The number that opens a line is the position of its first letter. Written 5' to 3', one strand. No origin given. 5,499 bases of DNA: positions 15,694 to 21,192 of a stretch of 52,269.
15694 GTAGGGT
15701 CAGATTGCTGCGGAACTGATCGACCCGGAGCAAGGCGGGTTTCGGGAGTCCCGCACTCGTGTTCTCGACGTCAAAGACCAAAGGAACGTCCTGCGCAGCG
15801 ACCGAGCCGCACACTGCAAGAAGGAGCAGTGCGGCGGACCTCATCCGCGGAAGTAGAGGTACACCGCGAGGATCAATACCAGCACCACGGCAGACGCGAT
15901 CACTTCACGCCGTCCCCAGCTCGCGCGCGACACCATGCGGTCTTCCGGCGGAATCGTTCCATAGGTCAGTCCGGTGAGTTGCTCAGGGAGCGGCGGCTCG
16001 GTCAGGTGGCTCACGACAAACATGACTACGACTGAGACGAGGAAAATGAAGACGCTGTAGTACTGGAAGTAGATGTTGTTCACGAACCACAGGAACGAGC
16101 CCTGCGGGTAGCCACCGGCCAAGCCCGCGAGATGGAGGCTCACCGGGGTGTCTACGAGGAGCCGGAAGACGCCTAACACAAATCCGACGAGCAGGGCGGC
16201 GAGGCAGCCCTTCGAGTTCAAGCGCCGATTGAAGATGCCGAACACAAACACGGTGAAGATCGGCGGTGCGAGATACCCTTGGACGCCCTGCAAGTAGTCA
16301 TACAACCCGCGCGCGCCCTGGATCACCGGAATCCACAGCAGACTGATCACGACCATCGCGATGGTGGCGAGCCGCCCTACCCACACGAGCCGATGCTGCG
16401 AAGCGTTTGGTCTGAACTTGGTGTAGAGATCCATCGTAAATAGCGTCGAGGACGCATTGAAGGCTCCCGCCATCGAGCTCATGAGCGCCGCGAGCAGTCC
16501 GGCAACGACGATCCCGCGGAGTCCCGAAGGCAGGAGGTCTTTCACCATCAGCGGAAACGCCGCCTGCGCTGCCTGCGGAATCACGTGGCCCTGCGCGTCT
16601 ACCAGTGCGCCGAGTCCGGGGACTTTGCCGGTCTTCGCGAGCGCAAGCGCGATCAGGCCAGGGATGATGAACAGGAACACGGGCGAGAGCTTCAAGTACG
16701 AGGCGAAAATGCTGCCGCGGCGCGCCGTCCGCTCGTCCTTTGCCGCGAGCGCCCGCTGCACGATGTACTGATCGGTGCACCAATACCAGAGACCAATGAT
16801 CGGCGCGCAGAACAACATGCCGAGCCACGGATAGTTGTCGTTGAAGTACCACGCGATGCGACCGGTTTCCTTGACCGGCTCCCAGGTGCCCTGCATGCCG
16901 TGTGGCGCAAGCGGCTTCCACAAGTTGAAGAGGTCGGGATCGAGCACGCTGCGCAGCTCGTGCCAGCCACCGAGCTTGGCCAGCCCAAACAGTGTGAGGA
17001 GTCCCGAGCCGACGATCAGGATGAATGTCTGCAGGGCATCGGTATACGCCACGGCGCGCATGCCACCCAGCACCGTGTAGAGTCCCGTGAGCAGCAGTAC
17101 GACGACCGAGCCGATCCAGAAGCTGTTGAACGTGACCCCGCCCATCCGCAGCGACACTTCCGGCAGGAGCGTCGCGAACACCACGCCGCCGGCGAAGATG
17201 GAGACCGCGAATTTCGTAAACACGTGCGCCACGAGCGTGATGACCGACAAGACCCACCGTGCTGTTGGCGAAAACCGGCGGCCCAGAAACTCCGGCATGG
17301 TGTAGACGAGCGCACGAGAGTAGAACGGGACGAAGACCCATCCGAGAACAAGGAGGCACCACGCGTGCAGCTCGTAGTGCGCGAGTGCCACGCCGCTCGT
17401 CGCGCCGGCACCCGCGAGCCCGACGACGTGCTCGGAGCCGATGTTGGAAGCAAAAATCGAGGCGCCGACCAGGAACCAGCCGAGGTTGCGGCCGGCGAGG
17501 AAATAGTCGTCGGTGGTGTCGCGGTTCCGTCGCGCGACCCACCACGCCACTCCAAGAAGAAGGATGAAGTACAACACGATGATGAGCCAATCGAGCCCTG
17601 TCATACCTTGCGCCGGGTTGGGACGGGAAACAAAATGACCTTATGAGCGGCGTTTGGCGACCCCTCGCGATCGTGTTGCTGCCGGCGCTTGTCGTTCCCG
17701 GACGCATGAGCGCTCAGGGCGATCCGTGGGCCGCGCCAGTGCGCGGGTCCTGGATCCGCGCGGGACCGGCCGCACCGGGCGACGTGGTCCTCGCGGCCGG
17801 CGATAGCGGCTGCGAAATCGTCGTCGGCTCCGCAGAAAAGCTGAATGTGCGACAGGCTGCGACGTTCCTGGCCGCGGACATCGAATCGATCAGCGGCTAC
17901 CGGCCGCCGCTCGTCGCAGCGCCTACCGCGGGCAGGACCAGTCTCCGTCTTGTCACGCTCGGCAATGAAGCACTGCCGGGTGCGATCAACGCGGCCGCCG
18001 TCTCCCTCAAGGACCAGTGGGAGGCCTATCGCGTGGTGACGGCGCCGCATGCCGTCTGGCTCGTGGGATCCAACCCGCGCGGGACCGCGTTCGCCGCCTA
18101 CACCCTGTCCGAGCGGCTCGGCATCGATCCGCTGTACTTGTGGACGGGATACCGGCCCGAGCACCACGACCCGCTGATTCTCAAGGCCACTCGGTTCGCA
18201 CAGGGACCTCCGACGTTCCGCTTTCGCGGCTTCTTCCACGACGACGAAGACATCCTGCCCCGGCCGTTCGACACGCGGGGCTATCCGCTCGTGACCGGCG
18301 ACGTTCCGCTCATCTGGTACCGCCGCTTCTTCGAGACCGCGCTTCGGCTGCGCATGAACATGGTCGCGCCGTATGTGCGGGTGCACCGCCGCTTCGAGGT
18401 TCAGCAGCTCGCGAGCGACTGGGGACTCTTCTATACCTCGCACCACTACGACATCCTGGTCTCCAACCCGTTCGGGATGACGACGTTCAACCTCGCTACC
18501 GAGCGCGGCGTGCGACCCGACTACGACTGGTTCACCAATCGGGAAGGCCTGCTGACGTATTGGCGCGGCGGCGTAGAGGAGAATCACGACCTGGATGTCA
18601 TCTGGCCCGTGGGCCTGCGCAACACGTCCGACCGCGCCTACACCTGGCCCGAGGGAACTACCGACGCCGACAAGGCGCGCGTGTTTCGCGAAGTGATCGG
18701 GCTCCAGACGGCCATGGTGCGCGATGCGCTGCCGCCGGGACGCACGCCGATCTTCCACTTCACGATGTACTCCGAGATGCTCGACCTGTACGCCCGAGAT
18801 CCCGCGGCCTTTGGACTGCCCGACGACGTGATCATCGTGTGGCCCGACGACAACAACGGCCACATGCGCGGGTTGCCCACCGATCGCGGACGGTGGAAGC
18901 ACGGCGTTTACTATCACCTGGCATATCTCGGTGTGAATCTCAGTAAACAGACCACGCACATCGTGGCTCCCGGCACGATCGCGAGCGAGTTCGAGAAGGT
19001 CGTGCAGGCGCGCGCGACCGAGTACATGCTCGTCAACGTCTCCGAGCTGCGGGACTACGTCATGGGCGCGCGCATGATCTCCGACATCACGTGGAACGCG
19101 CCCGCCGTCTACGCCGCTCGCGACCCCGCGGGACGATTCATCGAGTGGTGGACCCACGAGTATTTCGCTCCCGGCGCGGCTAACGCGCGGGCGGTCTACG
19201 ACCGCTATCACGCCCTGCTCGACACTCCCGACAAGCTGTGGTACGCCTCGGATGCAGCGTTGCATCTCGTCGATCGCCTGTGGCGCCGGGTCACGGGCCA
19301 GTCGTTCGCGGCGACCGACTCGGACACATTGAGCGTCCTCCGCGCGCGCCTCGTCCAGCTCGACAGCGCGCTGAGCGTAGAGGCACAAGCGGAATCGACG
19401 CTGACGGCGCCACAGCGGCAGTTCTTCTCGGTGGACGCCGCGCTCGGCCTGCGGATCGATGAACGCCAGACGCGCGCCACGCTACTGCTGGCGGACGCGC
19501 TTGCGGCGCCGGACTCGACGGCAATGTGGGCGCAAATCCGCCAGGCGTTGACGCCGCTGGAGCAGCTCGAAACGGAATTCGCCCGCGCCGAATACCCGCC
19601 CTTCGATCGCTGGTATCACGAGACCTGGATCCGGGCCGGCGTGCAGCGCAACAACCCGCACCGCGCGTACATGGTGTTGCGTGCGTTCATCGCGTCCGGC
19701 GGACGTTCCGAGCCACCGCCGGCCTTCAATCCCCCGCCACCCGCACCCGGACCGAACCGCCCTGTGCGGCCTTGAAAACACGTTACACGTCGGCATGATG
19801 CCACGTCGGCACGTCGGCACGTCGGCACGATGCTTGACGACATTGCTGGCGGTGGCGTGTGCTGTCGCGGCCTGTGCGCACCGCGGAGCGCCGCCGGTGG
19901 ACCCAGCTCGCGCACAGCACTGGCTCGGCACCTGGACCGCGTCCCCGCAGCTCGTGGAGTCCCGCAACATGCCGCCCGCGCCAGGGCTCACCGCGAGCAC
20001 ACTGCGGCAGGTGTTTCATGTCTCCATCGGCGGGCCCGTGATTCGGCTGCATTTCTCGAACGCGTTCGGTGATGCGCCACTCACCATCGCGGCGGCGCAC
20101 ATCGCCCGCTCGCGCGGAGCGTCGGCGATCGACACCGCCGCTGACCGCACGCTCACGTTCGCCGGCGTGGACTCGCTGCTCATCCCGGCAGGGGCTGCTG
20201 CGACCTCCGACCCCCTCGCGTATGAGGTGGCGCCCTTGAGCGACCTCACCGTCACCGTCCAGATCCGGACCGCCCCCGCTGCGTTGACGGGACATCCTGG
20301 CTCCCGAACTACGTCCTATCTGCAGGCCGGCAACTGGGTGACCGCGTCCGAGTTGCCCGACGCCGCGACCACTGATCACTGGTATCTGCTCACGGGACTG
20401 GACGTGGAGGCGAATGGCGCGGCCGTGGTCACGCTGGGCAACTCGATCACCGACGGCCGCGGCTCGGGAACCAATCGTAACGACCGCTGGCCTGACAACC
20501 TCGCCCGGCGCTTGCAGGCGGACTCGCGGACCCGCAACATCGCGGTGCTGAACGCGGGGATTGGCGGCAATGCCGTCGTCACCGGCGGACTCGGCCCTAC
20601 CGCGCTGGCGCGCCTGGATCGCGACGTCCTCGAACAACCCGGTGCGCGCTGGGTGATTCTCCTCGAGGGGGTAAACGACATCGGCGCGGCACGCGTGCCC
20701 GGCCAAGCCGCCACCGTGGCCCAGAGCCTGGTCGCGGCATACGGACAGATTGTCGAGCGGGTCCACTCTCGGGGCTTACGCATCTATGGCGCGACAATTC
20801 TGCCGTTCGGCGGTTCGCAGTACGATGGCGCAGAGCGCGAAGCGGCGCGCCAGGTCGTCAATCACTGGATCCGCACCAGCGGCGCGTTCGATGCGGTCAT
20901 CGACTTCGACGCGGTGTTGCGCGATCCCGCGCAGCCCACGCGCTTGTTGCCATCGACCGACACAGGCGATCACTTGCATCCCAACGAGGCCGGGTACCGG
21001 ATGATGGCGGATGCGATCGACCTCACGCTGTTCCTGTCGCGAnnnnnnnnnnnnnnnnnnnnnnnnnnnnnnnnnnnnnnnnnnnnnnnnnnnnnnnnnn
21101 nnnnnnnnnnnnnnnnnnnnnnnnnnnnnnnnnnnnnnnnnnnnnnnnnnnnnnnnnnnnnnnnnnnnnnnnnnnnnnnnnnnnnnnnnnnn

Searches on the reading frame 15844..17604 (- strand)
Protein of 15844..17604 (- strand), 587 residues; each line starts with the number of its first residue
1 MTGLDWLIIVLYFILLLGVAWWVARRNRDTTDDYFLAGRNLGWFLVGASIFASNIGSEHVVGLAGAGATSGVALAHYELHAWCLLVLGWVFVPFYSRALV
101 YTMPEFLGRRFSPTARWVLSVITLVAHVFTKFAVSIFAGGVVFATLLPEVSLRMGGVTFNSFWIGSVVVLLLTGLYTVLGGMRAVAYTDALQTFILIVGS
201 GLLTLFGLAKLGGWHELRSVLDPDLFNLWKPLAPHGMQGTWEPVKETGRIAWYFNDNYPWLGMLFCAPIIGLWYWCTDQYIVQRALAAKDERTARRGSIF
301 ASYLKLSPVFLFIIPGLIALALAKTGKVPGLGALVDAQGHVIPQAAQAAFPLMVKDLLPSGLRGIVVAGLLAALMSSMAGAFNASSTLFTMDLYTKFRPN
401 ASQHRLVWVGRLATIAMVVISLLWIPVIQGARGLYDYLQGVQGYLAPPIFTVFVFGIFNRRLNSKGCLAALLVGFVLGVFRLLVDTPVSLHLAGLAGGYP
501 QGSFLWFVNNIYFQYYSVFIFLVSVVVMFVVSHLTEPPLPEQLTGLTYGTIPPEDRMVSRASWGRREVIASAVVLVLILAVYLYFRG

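Call 15: search_protein_families(library=pfam, proteins=[window:15844-17604:-], max_evalue=0.001)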
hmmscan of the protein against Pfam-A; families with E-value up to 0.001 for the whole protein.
window:15844-17604:- (587 aa): 1 family
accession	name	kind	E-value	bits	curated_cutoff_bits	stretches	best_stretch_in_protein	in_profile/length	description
PF00474.23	SSF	-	2.9e-83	280.5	22.8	1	34-474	1-406/406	Sodium:solute symporter family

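Call 55: search_protein_families(library=ncbifam, proteins=[window:15844-17604:-], max_evalue=1e-10)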
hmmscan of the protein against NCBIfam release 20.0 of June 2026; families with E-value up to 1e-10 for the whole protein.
window:15844-17604:- (587 aa): 6 families
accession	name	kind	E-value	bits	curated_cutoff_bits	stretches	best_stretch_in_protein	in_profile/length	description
TIGR00813.1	sss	superfamily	2.4e-97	326.6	184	1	34-474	1-411/411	sodium/solute symporter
NF007790.0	PRK10484.1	equivalog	3.9e-82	276.8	401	1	9-585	9-523/527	solute:sodium symporter family transporter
TIGR03648.1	Na_symport_lg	subfamily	1.9e-30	105.9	320.75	2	6-199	2-182/547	VC_2705 family sodium/solute symporter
TIGR02121.1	Na_Pro_sym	equivalog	2.1e-26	92.7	515.5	2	8-227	6-224/488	sodium/proline symporter PutP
TIGR02119.1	panF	equivalog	1.7e-21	76.8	328.05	1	9-485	7-442/471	sodium/pantothenate symporter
NF011948.0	PRK15419.1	equivalog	4.6e-20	71.9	955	0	9-217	13-215/502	sodium/proline symporter PutP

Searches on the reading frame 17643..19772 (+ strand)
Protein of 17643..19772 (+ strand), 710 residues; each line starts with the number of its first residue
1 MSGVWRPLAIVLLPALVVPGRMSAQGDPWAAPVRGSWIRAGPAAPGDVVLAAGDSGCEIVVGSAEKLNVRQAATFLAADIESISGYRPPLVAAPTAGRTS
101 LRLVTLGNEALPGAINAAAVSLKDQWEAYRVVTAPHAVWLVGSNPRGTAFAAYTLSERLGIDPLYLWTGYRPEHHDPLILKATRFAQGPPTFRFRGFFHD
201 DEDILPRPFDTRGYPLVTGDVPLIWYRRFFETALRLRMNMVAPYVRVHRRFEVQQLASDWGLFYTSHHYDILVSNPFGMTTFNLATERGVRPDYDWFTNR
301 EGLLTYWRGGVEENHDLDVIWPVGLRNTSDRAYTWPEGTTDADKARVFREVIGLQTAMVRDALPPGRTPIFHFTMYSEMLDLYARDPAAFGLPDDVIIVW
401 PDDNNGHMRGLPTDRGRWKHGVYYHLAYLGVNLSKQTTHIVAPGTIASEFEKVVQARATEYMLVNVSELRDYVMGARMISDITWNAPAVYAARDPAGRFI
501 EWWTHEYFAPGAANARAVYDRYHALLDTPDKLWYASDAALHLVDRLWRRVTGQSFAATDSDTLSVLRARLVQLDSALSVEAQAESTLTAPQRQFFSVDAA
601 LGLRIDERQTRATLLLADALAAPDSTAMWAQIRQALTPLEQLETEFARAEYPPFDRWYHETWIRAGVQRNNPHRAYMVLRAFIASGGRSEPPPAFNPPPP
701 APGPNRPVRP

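Call 15: search_protein_families(library=pfam, proteins=[window:17643-19772:+], max_evalue=0.001)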
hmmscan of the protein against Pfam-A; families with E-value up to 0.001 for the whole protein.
window:17643-19772:+ (710 aa): 1 family
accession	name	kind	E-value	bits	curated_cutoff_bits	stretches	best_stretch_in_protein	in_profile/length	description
PF15979.11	Glyco_hydro_115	-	5.6e-66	223.8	27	1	187-525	1-327/335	Glycosyl hydrolase family 115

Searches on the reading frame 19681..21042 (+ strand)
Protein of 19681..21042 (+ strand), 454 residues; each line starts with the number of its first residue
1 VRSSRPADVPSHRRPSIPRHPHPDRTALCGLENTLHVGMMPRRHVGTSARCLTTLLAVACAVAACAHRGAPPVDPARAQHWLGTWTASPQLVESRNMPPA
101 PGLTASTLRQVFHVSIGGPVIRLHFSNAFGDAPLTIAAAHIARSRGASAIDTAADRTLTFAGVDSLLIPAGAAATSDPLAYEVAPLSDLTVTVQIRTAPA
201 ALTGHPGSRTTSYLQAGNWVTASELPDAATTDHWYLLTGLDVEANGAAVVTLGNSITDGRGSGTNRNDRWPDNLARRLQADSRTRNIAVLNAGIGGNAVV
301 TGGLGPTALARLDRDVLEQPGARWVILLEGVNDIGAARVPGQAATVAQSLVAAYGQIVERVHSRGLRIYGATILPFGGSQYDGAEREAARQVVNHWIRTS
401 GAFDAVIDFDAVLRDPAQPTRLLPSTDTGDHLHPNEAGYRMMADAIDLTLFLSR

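Call 15: search_protein_families(library=pfam, proteins=[window:19681-21042:+], max_evalue=0.001)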
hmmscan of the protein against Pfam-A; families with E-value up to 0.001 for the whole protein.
window:19681-21042:+ (454 aa): 2 families
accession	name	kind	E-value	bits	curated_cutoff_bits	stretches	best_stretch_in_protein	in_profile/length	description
PF13472.12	Lipase_GDSL_2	-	8.9e-30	104.9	32.9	1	252-440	2-177/178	GDSL-like Lipase/Acylhydrolase family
PF00657.28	Lipase_GDSL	-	5e-23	82.8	23.6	1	249-446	1-208/208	GDSL-like Lipase/Acylhydrolase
